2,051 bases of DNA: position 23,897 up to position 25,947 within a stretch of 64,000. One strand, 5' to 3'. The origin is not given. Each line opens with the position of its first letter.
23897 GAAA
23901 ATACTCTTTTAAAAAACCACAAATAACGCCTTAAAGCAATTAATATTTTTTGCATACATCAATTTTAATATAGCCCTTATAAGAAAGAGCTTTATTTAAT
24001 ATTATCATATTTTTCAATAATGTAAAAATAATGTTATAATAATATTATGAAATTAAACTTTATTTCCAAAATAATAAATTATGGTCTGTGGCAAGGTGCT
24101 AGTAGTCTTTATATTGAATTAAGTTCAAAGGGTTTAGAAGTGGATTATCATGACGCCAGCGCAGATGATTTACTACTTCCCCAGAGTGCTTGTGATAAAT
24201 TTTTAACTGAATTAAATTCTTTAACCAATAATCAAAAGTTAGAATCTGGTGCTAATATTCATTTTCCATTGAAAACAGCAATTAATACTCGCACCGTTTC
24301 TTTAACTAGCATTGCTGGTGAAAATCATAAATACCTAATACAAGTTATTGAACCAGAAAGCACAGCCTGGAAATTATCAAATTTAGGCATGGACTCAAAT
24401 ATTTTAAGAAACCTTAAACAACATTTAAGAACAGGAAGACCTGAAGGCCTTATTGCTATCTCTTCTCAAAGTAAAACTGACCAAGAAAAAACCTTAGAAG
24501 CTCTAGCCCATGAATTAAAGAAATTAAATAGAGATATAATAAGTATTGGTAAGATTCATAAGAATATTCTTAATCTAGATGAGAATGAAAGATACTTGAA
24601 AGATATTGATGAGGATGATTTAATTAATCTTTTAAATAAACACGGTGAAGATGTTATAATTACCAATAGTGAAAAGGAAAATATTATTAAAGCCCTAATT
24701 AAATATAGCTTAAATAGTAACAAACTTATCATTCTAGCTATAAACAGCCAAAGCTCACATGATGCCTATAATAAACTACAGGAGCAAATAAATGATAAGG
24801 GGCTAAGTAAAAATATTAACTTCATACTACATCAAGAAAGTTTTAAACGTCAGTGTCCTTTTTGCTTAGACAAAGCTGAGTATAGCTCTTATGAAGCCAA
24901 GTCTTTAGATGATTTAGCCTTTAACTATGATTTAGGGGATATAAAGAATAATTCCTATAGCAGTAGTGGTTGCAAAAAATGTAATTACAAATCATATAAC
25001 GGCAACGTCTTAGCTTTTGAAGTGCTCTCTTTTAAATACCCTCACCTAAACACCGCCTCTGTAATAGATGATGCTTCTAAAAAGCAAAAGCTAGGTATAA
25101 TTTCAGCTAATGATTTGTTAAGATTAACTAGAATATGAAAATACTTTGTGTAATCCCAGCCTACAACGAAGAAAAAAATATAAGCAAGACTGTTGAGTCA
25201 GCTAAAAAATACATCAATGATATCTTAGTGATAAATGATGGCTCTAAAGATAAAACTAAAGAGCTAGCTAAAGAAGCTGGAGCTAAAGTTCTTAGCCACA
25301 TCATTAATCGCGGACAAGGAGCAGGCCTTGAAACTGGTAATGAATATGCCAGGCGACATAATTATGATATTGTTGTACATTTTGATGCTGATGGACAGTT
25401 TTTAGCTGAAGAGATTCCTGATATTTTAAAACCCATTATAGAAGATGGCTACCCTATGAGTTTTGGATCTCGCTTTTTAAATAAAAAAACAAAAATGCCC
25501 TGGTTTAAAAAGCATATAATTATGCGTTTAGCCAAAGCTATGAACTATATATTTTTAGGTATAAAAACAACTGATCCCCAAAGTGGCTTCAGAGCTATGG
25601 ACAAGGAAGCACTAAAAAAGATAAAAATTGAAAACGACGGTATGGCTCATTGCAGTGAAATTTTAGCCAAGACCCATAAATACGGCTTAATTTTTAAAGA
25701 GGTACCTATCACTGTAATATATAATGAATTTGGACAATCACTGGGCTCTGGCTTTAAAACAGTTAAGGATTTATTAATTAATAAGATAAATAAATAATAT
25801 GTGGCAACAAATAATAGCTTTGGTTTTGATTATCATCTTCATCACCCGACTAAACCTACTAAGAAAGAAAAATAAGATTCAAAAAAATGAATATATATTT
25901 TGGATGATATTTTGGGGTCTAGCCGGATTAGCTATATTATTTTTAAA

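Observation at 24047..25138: Catalytically degenerate GspE/PilB-like protein (pseudo-ATPase) heading a glycosyltransferase operon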

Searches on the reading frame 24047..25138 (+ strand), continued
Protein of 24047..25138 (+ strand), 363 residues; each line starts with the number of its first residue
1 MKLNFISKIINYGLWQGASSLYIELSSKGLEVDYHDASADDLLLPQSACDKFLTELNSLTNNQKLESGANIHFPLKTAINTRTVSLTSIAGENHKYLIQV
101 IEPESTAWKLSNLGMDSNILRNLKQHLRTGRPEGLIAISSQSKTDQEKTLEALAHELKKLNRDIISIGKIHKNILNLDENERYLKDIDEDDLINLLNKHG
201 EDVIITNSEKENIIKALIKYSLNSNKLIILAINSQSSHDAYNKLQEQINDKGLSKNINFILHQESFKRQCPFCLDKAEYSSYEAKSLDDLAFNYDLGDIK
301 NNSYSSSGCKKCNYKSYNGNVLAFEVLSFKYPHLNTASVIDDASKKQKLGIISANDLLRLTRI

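Call 51: find_encoding_contigs(protein=P0057, flank=7000, max_places=1)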
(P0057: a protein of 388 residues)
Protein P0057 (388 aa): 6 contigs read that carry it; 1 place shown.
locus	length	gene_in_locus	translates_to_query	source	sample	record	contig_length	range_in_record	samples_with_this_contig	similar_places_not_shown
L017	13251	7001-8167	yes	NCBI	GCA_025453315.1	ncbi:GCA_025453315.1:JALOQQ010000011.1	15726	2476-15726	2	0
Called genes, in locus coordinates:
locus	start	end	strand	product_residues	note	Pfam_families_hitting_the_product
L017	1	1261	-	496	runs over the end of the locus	PF01225:Mur_ligase, PF08245:Mur_ligase_M, PF02875:Mur_ligase_C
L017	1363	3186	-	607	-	PF15899:BNR_6 (faint), PF07963:N_methyl (weak), PF25852:DUF6242_C (faint)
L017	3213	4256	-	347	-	PF03033:Glyco_transf_28, PF04101:Glyco_tran_28_C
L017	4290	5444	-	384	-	PF01098:FTSW_RODA_SPOVE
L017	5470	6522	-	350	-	PF00953:Glycos_transf_4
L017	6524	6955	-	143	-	-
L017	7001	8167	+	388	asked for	PF00437:T2SSE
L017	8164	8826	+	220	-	PF00535:Glycos_transf_2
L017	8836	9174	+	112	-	PF10066:DUF2304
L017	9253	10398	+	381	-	PF13439:Glyco_transf_4 (weak), PF20706:GT4-conflict, PF00534:Glycos_transf_1, PF13692:Glyco_trans_1_4, PF13524:Glyco_trans_1_2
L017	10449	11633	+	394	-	PF13439:Glyco_transf_4, PF13579:Glyco_trans_4_4, PF00534:Glycos_transf_1, PF13692:Glyco_trans_1_4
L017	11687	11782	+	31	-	-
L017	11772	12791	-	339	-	PF04321:RmlD_sub_bind (weak), PF01073:3Beta_HSD, PF01370:Epimerase, PF07993:NAD_binding_4 (faint), PF16363:GDP_Man_Dehyd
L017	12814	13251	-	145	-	?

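Call 73: search_protein_families(library=pfam, proteins=[P0058, P0133, P0143, P0136, P0044, P0157, P0131, P0088, P0120, P0016], max_evalue=0.0001)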
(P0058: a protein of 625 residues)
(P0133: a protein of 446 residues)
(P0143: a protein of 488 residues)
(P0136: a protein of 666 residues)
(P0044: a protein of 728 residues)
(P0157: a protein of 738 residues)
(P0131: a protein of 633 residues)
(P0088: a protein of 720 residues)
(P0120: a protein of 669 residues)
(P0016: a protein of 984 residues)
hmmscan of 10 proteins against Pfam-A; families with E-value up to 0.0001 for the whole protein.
P0058 (625 aa): 1 family
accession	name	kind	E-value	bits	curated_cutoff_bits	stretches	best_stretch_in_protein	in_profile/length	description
PF00437.27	T2SSE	-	1.3e-139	465.4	24.9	2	50-439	7-370/370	Type II/IV secretion system protein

P0133 (446 aa): 2 families
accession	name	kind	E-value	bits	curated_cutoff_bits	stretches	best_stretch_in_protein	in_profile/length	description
PF00437.27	T2SSE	-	1.7e-61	208.4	24.9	1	2-252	132-369/370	Type II/IV secretion system protein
PF13173.12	AAA_14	-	7.8e-05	23.1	27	0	13-55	3-46/129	AAA domain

P0143 (488 aa): 6 families
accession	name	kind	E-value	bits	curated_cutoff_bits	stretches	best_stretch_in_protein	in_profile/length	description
PF00437.27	T2SSE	-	3e-96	322.7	24.9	1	77-367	96-369/370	Type II/IV secretion system protein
PF01381.28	HTH_3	-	5.1e-12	46.1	23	1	1-46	10-55/55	Helix-turn-helix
PF12844.13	HTH_19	-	5.6e-06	26.6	30.2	1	1-50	13-62/64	Helix-turn-helix domain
PF13401.12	AAA_22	-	1.6e-05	25.6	27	1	126-171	5-50/130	AAA domain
PF13173.12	AAA_14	-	5.5e-05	23.6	27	1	127-218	3-85/129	AAA domain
PF13560.12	HTH_31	-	9.3e-05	23.1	27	0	1-46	15-61/64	Helix-turn-helix domain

P0136 (666 aa): 6 families
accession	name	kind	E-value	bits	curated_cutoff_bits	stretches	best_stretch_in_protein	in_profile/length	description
PF00437.27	T2SSE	-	7.8e-112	374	24.9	1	127-508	3-369/370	Type II/IV secretion system protein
PF00072.30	Response_reg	-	4e-27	95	30.2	1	548-657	1-110/111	Response regulator receiver domain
PF05157.20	MshEN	-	2e-12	47.3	23.1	1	4-78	13-85/90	MshEN domain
PF13401.12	AAA_22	-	9e-06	26.5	27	1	264-308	3-47/130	AAA domain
PF13604.12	AAA_30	-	1.5e-05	25.2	27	1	250-298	2-50/191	AAA domain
PF25199.1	nSTAND_NTPase5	-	9.9e-05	22.6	34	0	266-310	41-86/145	Novel STAND NTPase 5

P0044 (728 aa): 4 families
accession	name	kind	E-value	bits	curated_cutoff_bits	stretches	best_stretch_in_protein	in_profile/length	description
PF00437.27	T2SSE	-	6.3e-130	433.5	24.9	1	178-561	2-369/370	Type II/IV secretion system protein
PF05157.20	MshEN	-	2.1e-18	66.5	23.1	1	55-138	1-85/90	MshEN domain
PF07238.19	PilZ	-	1.1e-10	42.2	22.5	1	606-714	1-100/102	PilZ domain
PF13191.12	AAA_16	-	9.4e-05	23.4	32.6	0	308-358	13-63/167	AAA ATPase domain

P0157 (738 aa): 3 families
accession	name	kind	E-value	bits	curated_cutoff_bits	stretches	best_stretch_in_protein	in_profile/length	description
PF00437.27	T2SSE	-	5.2e-134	447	24.9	1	182-563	5-370/370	Type II/IV secretion system protein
PF00072.30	Response_reg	-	4.1e-31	107.9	30.2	1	614-726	1-110/111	Response regulator receiver domain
PF05157.20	MshEN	-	9.6e-20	70.8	23.1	1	62-147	1-87/90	MshEN domain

P0131 (633 aa): 3 families
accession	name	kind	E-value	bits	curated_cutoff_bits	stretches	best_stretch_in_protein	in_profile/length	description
PF00437.27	T2SSE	-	2.2e-133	444.9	24.9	1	191-574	3-370/370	Type II/IV secretion system protein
PF05157.20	MshEN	-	4.2e-16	59.1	23.1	1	68-153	1-86/90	MshEN domain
PF12773.13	DZR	-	7.4e-08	32.9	27.3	1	586-629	1-44/45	Double zinc ribbon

P0088 (720 aa): 5 families
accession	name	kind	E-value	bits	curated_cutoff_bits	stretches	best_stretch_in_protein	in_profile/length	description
PF00437.27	T2SSE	-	1.9e-70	237.9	24.9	1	325-712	3-366/370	Type II/IV secretion system protein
PF00216.26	Bac_DNA_binding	-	3.9e-16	59.5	22.4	1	1-91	1-89/90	Bacterial DNA-binding protein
PF05157.20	MshEN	-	5.5e-10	39.5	23.1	1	221-293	3-76/90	MshEN domain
PF20720.3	nSTAND3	-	2.8e-05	24.3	27.2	0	452-501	6-54/155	Novel STAND NTPase 3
PF00004.35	AAA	-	3.9e-05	24.5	21.2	0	467-545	1-69/131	ATPase family associated with various cellular activities (AAA)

P0120 (669 aa): 3 families
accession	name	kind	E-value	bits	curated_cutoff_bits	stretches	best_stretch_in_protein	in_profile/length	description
PF00437.27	T2SSE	-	6.2e-27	94.6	24.9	1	283-668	4-369/370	Type II/IV secretion system protein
PF05157.20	MshEN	-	2.5e-16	59.9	23.1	1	174-258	2-87/90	MshEN domain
PF00216.26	Bac_DNA_binding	-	7.4e-14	52.2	22.4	1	1-91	1-89/90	Bacterial DNA-binding protein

P0016 (984 aa): 6 families
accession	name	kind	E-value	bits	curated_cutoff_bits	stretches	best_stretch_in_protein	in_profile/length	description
PF00437.27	T2SSE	-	1.5e-215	715.3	24.9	2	149-541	4-370/370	Type II/IV secretion system protein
PF05157.20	MshEN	-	1.1e-09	38.5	23.1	1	31-114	1-83/90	MshEN domain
PF13401.12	AAA_22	-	2e-05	25.3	27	0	287-311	5-29/130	AAA domain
PF13173.12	AAA_14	-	3.2e-05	24.4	27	0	289-376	4-82/129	AAA domain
PF25199.1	nSTAND_NTPase5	-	5.1e-05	23.6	34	0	287-328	41-83/145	Novel STAND NTPase 5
PF20720.3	nSTAND3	-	7.8e-05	22.9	27.2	0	288-327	18-57/155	Novel STAND NTPase 3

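Call 81: find_encoding_contigs(protein=P0028, flank=8000, max_places=2)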
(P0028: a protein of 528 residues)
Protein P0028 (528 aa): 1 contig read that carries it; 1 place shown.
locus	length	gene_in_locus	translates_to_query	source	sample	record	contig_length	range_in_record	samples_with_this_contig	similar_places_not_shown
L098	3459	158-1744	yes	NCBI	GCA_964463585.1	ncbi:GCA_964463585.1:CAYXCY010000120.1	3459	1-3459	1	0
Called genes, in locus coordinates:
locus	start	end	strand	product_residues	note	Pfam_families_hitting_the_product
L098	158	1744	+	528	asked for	PF00216:Bac_DNA_binding, PF00437:T2SSE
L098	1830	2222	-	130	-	PF00072:Response_reg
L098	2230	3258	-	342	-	-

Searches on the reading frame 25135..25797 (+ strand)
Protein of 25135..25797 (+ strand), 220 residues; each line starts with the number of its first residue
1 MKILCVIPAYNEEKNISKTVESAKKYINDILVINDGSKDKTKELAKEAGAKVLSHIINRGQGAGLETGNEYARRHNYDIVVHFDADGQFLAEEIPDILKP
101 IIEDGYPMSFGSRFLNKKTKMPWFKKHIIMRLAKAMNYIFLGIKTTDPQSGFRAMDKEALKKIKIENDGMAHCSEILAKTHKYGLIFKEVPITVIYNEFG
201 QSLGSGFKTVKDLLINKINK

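Call 3: search_protein_families(library=pfam, proteins=[window:25135-25797:+], max_evalue=1)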
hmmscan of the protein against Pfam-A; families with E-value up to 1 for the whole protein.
window:25135-25797:+ (220 aa): 10 families
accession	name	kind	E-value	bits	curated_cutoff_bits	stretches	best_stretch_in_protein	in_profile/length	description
PF00535.33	Glycos_transf_2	-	3.3e-26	92.7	23.3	1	6-163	3-167/168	Glycosyl transferase family 2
PF13704.12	Glyco_tranf_2_4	-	4.4e-05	24.3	27.5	1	11-86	2-81/98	Glycosyl transferase family 2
PF06896.17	Phage_TAC_3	-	0.01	16.9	22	1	17-63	58-105/117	Phage tail assembly chaperone proteins, TAC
PF02879.22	PGM_PMM_II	-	0.014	16.4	29.3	0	64-87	70-93/103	Phosphoglucomutase/phosphomannomutase, alpha/beta/alpha domain II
PF13641.12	Glyco_tranf_2_3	-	0.016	15.6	27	1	4-86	4-96/230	Glycosyltransferase like family 2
PF03532.18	OMS28_porin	-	0.045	13.4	27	1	12-63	192-241/253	OMS28 porin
PF02241.23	MCR_beta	-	0.061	13.4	25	1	16-82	136-204/249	Methyl-coenzyme M reductase beta subunit, C-terminal domain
PF02650.20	HTH_WhiA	-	0.13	13.2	27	1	12-38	8-34/84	WhiA C-terminal HTH domain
PF12804.13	NTP_transf_3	-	0.18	12.4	27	0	11-84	22-95/160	MobA-like NTP transferase domain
PF11352.13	DUF3155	-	0.23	12.3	22.1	0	2-29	15-42/88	Protein of unknown function (DUF3155)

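Call 52: search_protein_families(library=ncbifam, proteins=[window:25135-25797:+], max_evalue=0.00001)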
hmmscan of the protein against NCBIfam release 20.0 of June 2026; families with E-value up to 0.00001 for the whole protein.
window:25135-25797:+ (220 aa): 9 families
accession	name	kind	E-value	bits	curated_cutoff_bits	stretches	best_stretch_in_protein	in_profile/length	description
NF058614.1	PPMAGASynPpgS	equivalog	2.8e-39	134.9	370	1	5-210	4-216/226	polyprenyl-phospho-N-acetylgalactosaminyl synthase PpgS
TIGR04182.1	glyco_TIGR04182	equivalog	1.1e-23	84.1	325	1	4-194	3-190/293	S-layer glycoprotein N-glycosyltransferase AglJ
NF041391.1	DPhHxTase_Halo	equivalog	1.3e-17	63.5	375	1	9-193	3-182/213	dolichyl-phosphate hexose transferase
TIGR04283.1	glyco_like_mftF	equivalog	3.3e-11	43.2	182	1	6-131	4-128/221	TIGR04283 family arsenosugar biosynthesis glycosyltransferase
NF047588.1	GlcsyltransPgfSStrep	equivalog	4.6e-11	42.5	500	1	1-163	1-167/308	glycosyltransferase PgfS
TIGR03937.1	PgaC_IcaA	equivalog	1.3e-10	40.8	422.3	1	3-87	47-136/407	poly-beta-1,6-N-acetyl-D-glucosamine synthase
NF010496.0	PRK13915.1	equivalog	3.5e-10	39.4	262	1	2-103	32-144/307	glucosyl-3-phosphoglycerate synthase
NF007986.1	PRK10714.1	equivalog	4.3e-10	39.1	529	1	2-205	7-211/316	undecaprenyl-phosphate 4-deoxy-4-formamido-L-arabinose transferase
NF041865.1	EpsU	equivalog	1.7e-07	30.6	700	1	5-89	43-135/394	exopolysaccharide biosynthesis GT2 family glycosyltransferase EpsU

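Call 53: search_solved_structures(query=window:25135-25794:+, max_evalue=0.00001)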
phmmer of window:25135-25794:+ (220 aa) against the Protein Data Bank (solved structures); distinct sequences matched with E-value up to 0.00001: 7.
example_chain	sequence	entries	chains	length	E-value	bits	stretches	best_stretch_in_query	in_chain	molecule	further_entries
5mlz_A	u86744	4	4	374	2.9e-16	62.9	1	1-206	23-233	Dolichol monophosphate mannose synthase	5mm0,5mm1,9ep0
9hwj_A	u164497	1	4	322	3.1e-07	33.4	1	2-205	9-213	Undecaprenyl-phosphate 4-deoxy-4-formamido-L-arabinose transferase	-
5ekp_C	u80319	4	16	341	1.9e-06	30.8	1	3-164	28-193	Uncharacterized glycosyltransferase sll0501 | Glycosyltransferase sll0501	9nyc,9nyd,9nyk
5eke_A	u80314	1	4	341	1.9e-06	30.8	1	3-164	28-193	Uncharacterized glycosyltransferase sll0501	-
9nye_A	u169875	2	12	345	2e-06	30.8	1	3-164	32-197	Glycosyltransferase sll0501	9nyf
9bhc_C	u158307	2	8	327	2.3e-06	30.6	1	2-107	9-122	Undecaprenyl-phosphate 4-deoxy-4-formamido-L-arabinose transferase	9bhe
8vxh_A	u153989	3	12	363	3e-06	30.2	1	2-107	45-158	Undecaprenyl-phosphate 4-deoxy-4-formamido-L-arabinose transferase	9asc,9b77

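Call 55: find_related_loci(query=A5, collection=metagenome_contigs, flank=6000)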
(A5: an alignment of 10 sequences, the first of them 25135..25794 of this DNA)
Query A5 (220 aa) in metagenome_contigs; peptide patterns used: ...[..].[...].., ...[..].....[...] (x = any residue, [..] = any of these).
599 stretches matched a pattern (row limit reached: there are more); 533 encode a relative of the query (tblastn E <= 1e-3); the best 80 are kept; 80 distinct loci.
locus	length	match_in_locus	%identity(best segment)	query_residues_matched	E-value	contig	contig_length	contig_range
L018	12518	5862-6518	60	1-220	5e-92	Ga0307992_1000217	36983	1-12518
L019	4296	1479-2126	63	3-218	2e-88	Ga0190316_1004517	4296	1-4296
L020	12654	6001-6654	60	1-218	1e-87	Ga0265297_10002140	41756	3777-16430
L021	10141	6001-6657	58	1-220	1e-86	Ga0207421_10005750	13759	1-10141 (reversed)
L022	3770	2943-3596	59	1-218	2e-85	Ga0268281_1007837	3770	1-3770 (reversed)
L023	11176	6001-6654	59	1-218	5e-85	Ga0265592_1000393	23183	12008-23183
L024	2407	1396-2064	59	1-220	2e-87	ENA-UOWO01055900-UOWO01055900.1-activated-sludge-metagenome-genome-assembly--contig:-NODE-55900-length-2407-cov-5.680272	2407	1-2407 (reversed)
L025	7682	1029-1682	56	1-218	7e-85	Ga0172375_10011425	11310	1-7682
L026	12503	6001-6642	60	1-214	5e-85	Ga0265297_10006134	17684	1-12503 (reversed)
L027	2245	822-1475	56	1-218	2e-87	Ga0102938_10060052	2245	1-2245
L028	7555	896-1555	56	1-220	2e-84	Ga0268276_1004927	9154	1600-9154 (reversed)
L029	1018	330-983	56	1-218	3e-91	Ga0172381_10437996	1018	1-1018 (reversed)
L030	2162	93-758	59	1-219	5e-87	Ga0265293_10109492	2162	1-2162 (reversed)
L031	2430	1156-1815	55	1-220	4e-86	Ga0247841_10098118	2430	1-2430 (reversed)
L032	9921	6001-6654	58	1-218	1e-83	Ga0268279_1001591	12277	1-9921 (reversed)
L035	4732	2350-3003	57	1-218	2e-83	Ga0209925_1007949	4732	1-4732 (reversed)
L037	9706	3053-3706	57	1-218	2e-83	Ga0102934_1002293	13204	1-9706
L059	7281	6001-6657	55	1-218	9e-81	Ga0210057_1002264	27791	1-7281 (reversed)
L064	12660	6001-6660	53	1-220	7e-80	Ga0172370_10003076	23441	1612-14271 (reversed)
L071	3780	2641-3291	55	1-217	2e-79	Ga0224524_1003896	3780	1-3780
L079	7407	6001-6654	56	1-218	5e-79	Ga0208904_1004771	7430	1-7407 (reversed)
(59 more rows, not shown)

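Call 62: search_protein_families(library=pfam, proteins=[L020:4247-5983:+, L023:2684-3805:+, L020:3318-4133:+, L079:641-2230:+, L079:2751-3494:+, L059:5246-5878:+, L071:1382-2638:+, L064:4964-5992:+], max_evalue=0.001)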
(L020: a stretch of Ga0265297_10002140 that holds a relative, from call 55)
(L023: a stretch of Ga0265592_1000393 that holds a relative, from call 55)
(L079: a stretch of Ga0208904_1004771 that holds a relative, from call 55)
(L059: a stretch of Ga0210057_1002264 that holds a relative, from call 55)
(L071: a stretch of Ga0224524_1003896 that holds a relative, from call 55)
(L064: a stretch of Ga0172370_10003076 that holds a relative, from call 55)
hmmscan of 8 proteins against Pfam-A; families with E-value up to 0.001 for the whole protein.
L020:4247-5983:+ (578 aa): 7 families
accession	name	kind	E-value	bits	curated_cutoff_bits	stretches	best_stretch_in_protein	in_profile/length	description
PF00437.27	T2SSE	-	5.5e-133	443.6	24.9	1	172-574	3-370/370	Type II/IV secretion system protein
PF05157.20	MshEN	-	8e-09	35.8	23.1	1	59-142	1-85/90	MshEN domain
PF13401.12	AAA_22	-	0.00029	21.6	27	1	310-341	4-33/130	AAA domain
PF13245.12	AAA_19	-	0.00076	20.1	25.1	0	310-337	10-37/134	AAA domain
PF20720.3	nSTAND3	-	0.00082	19.5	27.2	0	300-345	7-51/155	Novel STAND NTPase 3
PF04851.21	ResIII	-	0.00087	19.7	22.5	0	296-336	8-48/164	Type III restriction enzyme, res subunit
PF25199.1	nSTAND_NTPase5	-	0.00094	19.5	34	0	303-348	33-79/145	Novel STAND NTPase 5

L023:2684-3805:+ (373 aa): 0 families

L020:3318-4133:+ (271 aa): 0 families

L079:641-2230:+ (529 aa): 0 families

L079:2751-3494:+ (247 aa): 0 families

L059:5246-5878:+ (210 aa): 0 families

L071:1382-2638:+ (418 aa): 1 family
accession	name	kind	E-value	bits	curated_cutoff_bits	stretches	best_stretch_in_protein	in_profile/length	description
PF00437.27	T2SSE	-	4.2e-60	203.8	24.9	1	19-415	6-369/370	Type II/IV secretion system protein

L064:4964-5992:+ (342 aa): 3 families
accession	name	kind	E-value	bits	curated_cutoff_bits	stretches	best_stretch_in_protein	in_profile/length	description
PF00437.27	T2SSE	-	2.3e-28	99.4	24.9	1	81-272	89-287/370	Type II/IV secretion system protein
PF25199.1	nSTAND_NTPase5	-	0.00019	21.7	34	1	132-231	39-135/145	Novel STAND NTPase 5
PF04851.21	ResIII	-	0.00071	20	22.5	0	119-314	8-149/164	Type III restriction enzyme, res subunit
